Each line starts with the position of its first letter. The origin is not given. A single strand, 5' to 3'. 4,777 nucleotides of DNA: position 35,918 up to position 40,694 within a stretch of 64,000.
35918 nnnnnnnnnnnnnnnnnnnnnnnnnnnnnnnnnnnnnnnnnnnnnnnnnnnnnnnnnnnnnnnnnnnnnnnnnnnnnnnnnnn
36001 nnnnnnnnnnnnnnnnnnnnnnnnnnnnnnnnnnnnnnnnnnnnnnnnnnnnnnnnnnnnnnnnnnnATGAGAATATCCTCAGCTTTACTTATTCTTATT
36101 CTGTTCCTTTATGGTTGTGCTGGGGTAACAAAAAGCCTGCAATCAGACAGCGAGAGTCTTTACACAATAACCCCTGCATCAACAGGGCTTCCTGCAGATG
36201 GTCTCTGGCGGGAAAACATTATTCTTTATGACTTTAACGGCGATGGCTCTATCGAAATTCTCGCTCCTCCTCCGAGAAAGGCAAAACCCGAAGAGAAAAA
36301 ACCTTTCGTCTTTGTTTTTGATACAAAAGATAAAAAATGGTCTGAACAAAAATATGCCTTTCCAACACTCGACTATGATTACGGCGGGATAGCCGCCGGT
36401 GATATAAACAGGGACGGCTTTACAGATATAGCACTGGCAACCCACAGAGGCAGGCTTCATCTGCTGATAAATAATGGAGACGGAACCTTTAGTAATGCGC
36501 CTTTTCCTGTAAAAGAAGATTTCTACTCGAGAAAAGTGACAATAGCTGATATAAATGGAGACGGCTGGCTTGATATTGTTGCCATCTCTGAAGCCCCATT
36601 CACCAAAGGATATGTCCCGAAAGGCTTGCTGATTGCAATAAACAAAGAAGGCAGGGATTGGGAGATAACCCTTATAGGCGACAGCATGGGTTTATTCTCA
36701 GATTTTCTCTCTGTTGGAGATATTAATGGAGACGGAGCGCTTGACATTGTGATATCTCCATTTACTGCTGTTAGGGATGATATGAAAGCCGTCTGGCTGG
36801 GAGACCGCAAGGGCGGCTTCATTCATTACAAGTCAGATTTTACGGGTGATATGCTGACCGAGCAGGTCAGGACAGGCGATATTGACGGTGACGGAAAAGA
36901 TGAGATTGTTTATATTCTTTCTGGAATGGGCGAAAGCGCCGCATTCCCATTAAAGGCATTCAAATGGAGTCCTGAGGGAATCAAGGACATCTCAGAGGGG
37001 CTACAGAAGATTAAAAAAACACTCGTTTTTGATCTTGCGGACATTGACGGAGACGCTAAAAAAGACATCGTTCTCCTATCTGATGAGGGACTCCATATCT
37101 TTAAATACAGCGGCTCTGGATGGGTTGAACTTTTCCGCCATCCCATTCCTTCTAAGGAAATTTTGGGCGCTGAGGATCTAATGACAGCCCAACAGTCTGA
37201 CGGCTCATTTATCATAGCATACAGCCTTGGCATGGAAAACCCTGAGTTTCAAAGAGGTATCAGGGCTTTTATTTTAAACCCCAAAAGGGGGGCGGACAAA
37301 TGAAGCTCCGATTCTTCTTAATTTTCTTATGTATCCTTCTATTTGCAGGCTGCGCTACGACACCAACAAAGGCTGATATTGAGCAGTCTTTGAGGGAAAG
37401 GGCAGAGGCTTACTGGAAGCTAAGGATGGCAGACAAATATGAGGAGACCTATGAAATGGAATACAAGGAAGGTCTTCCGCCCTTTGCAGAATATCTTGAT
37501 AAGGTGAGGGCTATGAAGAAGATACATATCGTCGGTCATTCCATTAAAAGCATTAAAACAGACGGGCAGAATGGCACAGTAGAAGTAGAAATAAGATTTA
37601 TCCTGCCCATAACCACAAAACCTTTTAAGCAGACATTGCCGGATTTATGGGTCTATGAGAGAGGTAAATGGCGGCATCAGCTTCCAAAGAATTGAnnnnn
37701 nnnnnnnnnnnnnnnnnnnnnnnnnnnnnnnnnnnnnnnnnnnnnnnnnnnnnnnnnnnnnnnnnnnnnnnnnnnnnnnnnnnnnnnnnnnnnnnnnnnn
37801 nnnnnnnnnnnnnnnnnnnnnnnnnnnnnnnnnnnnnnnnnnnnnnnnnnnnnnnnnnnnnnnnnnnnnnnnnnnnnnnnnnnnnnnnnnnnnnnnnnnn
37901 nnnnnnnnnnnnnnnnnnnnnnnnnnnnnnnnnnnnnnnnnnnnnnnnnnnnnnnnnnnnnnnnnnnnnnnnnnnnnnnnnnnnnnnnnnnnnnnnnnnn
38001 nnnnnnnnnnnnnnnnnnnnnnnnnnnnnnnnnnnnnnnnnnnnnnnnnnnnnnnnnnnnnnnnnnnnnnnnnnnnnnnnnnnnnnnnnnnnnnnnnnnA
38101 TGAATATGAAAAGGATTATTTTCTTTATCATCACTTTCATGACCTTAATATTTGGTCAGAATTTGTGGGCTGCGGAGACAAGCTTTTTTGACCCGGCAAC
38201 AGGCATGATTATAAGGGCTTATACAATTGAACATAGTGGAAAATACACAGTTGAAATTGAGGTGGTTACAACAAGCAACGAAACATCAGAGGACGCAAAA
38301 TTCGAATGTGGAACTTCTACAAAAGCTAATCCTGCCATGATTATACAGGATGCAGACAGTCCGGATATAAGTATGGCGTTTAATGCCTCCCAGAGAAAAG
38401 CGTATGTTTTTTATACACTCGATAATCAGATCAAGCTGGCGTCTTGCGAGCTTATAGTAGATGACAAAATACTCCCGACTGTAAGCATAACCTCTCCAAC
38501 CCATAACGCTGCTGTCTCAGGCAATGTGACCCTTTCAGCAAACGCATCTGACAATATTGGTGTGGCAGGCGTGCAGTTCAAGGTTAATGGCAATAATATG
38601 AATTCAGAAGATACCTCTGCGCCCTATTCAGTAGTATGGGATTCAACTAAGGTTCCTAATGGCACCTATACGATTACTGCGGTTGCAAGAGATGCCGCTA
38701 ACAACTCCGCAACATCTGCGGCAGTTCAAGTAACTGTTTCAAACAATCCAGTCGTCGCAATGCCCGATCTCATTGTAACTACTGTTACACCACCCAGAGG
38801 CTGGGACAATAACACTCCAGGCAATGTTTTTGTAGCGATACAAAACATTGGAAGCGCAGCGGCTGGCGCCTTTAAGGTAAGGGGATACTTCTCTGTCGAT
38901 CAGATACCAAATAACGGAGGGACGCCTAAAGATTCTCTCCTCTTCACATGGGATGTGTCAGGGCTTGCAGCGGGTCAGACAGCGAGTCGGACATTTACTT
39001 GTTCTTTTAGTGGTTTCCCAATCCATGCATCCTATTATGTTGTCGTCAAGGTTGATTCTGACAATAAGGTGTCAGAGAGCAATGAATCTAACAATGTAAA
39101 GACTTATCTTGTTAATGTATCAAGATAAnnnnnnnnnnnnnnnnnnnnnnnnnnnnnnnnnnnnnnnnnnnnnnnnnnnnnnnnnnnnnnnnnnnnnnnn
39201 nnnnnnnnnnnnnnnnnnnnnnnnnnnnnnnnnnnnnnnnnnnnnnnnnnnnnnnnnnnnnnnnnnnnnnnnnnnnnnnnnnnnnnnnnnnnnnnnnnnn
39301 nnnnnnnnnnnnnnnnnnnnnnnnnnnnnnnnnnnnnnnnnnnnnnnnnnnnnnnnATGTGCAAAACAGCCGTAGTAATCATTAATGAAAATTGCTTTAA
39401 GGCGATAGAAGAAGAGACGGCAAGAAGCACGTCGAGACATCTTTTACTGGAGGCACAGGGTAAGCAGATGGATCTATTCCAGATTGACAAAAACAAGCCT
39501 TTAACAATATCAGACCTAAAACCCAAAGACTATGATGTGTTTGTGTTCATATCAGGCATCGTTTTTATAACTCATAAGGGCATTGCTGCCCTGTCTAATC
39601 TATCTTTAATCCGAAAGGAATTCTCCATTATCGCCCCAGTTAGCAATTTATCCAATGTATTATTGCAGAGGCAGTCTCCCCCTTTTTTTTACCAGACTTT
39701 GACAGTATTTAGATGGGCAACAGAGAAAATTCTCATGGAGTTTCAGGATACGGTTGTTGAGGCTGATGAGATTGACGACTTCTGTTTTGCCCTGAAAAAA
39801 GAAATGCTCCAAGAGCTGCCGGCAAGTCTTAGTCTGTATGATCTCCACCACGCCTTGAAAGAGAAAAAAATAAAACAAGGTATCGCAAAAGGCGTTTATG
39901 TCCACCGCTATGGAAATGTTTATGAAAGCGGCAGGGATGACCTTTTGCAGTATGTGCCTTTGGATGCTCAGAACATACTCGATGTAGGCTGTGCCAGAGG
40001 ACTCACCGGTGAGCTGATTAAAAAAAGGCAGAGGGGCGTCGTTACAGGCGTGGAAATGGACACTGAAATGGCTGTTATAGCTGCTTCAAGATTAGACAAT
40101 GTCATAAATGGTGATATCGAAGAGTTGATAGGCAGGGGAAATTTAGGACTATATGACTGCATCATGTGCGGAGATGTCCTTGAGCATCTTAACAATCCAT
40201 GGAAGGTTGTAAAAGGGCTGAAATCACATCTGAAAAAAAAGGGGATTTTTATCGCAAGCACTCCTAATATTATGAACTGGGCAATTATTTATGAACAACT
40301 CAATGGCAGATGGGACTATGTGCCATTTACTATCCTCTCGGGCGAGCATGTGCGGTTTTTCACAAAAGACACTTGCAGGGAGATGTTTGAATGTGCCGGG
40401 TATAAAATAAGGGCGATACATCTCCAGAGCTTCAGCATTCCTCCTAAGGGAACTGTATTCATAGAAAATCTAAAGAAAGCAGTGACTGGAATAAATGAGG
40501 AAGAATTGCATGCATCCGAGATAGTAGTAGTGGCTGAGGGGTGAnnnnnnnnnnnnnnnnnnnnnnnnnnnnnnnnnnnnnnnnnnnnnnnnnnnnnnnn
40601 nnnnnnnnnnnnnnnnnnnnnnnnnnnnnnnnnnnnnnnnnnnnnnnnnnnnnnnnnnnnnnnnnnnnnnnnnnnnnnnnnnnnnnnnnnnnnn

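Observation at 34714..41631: Two divergent paralogous secreted proteins with no recognisable domain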

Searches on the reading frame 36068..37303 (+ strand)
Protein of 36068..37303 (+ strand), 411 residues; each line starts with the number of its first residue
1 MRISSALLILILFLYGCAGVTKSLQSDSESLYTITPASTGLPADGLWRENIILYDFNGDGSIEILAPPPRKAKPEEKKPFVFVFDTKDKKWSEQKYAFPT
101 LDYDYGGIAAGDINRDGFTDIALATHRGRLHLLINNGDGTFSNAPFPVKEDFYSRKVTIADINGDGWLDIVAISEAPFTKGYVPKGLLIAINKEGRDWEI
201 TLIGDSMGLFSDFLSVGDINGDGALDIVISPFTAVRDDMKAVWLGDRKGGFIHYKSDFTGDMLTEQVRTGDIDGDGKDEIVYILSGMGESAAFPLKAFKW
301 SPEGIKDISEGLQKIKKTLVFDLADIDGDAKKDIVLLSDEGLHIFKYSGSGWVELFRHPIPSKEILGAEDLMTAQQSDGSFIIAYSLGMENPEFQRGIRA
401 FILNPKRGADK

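Call 4: search_protein_families(library=pfam, proteins=[window:36068-37303:+], max_evalue=0.1)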
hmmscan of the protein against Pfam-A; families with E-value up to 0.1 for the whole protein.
window:36068-37303:+ (411 aa): 5 families
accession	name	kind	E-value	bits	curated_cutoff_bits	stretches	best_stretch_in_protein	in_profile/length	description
PF13517.12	FG-GAP_3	-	4.7e-31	107.6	26.9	5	112-171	1-60/61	FG-GAP-like repeat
PF01839.29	FG-GAP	-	1.1e-18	67.1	22.1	4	108-128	5-25/37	FG-GAP repeat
PF12256.14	TcdB_toxin_midN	-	1.2e-05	25.2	24.8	0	320-338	29-47/181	Insecticide toxin TcdB middle/N-terminal region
PF16743.10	PliI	-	3.1e-05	24.1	27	0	264-308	59-103/123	Periplasmic lysozyme inhibitor of I-type lysozyme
PF23727.1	Beta-prop_FAM234A_B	-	0.0084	15.1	26.4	0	206-258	123-173/467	FAM234A/B beta-propeller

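Call 29: search_protein_families(library=ncbifam, proteins=[window:36068-37303:+], max_evalue=0.01)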
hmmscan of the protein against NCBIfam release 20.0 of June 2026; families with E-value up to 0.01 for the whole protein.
window:36068-37303:+ (411 aa): 1 family
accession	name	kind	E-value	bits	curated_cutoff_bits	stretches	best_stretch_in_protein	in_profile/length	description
NF047539.1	XAC2610_fam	domain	9.3e-09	35.7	35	0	215-259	2-47/89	XAC2610-related protein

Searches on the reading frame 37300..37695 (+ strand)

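Call 4: search_protein_families(library=pfam, proteins=[window:37300-37695:+], max_evalue=0.1)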
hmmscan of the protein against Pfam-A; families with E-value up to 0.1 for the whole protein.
window:37300-37695:+ (131 aa): 1 family
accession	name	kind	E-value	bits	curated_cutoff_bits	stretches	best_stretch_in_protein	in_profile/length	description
PF20101.4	DUF6491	-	0.0064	17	27.5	1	1-32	1-32/138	Family of unknown function (DUF6491)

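Call 29: search_protein_families(library=ncbifam, proteins=[window:37300-37695:+], max_evalue=0.01)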
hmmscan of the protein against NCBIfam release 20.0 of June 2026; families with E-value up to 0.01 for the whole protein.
window:37300-37695:+ (131 aa): 0 families

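Call 90: search_protein_families(library=phrogs, proteins=[window:37300-37695:+], max_evalue=0.01)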
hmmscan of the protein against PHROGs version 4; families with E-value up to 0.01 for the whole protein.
window:37300-37695:+ (131 aa): 0 families

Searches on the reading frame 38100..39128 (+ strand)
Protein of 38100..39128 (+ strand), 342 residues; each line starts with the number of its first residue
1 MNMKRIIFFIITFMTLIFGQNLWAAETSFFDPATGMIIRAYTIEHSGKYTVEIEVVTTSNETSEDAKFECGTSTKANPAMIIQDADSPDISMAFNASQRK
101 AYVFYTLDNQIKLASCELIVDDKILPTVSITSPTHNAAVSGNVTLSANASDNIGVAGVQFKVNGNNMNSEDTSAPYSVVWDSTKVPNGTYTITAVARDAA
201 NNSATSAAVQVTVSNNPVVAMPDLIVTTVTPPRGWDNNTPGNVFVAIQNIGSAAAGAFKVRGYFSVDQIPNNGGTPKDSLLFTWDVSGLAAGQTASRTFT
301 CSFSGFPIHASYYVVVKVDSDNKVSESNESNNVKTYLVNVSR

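Call 4: search_protein_families(library=pfam, proteins=[window:38100-39128:+], max_evalue=0.1)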
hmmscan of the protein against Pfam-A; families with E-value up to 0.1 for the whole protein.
window:38100-39128:+ (342 aa): 10 families
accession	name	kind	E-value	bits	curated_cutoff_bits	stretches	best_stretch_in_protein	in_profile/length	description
PF17957.7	Big_7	-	2.4e-21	76.6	24.1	1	126-194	1-70/70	Bacterial Ig domain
PF07705.17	CARDB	-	2.7e-17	63.3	22.7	1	222-335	2-100/101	CARDB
PF13750.12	Big_3_3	-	0.00019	21.6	27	1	176-220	3-49/157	Bacterial Ig-like domain (group 3)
PF07495.19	Y_Y_Y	-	0.0015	18.8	26.6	0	183-213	33-64/65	Y_Y_Y domain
PF19077.6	Big_13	-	0.0025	18.7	27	1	156-213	41-100/102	Bacterial Ig-like domain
PF13927.12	Ig_3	-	0.0077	17.2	30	0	126-198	2-67/78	Immunoglobulin domain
PF16640.11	Big_3_5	-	0.029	15.4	35.5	1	128-214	3-88/88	Bacterial Ig-like domain (group 3)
PF11797.14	WxLIP_HBD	-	0.072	13.5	28.9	0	172-212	89-129/138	WxL Interacting Protein, host binding domain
PF18981.6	InlK_D3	-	0.074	13.6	25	1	187-213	49-75/75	Internalin K domain (D3/D4)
PF12690.13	BsuPI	-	0.087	13.2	22.9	0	172-198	72-98/101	Intracellular proteinase inhibitor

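Call 29: search_protein_families(library=ncbifam, proteins=[window:38100-39128:+], max_evalue=0.01)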
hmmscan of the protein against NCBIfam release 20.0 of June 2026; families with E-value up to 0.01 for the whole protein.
window:38100-39128:+ (342 aa): 0 families

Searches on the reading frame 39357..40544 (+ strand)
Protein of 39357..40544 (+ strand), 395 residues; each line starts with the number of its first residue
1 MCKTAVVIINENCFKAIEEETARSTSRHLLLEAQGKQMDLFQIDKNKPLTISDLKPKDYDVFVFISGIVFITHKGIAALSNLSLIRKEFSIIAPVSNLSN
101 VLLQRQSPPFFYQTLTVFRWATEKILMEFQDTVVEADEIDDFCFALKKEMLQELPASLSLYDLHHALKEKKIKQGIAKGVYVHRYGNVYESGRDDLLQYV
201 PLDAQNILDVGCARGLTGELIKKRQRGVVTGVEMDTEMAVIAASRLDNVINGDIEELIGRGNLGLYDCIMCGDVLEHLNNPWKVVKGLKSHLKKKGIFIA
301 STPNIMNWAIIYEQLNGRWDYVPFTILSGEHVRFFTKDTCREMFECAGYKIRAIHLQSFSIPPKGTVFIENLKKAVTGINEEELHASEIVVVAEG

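Call 4: search_protein_families(library=pfam, proteins=[window:39357-40544:+], max_evalue=0.1)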
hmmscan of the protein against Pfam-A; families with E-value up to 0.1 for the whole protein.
window:39357-40544:+ (395 aa): 6 families
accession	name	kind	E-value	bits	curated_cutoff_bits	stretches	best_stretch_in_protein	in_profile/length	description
PF13489.12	Methyltransf_23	-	6.2e-17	62.2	27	1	187-352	7-162/164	Methyltransferase domain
PF08241.18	Methyltransf_11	-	1.6e-10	41.9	21.2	1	208-299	1-94/95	Methyltransferase domain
PF08242.18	Methyltransf_12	-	6.7e-10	40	30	1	208-298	1-98/98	Methyltransferase domain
PF13649.12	Methyltransf_25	-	5e-09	37.2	27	1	207-296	1-97/97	Methyltransferase domain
PF13847.12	Methyltransf_31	-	7.5e-09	35.9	27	1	204-314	4-121/145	Methyltransferase domain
PF07021.18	MetW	-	2.2e-06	27.9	21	1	203-343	13-154/193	Methionine biosynthesis protein MetW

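Call 29: search_protein_families(library=ncbifam, proteins=[window:39357-40544:+], max_evalue=0.01)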
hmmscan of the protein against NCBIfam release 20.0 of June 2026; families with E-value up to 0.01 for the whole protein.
window:39357-40544:+ (395 aa): 10 families
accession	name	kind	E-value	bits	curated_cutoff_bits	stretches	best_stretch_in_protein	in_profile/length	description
TIGR01983.1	UbiG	equivalog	2.9e-10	39.9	102.95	1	200-305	46-156/228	bifunctional 2-polyprenyl-6-hydroxyphenol methylase/3-demethylubiquinol 3-O-methyltransferase UbiG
TIGR02072.1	BioC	equivalog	3.8e-09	36.7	184.95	1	197-304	24-136/244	malonyl-ACP O-methyltransferase BioC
TIGR02081.1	metW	equivalog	2.2e-07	30.6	189.5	1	204-315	14-122/194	methionine biosynthesis protein MetW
NF045667.1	MTase_DVU1556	equivalog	1.2e-06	28.1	155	1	204-301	23-120/213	DVU_1556 family methyltransferase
NF002463.0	PRK01683.1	equivalog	1.7e-05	24.5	297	1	194-304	21-132/258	trans-aconitate 2-methyltransferase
TIGR04345.1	ovoA_Cterm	equivalog_domain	0.00012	21.7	170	1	264-303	133-172/242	putative 4-mercaptohistidine N1-methyltransferase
NF011650.0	PRK15068.1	equivalog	0.0005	19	209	1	200-302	118-227/324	tRNA 5-methoxyuridine(34)/uridine 5-oxyacetic acid(34) synthase CmoB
NF043040.1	corrin_prot_MT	hypoth_equivalog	0.0015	18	180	1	192-296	30-143/216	corrinoid protein-associated methyltransferase CpaM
TIGR00452.1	TIGR00452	equivalog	0.0027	16.6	275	1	200-302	114-221/316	tRNA 5-methoxyuridine(34)/uridine 5-oxyacetic acid(34) synthase CmoB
TIGR04074.1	bacter_Hen1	equivalog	0.0075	14.8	340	0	202-315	281-405/462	3' terminal RNA ribose 2'-O-methyltransferase Hen1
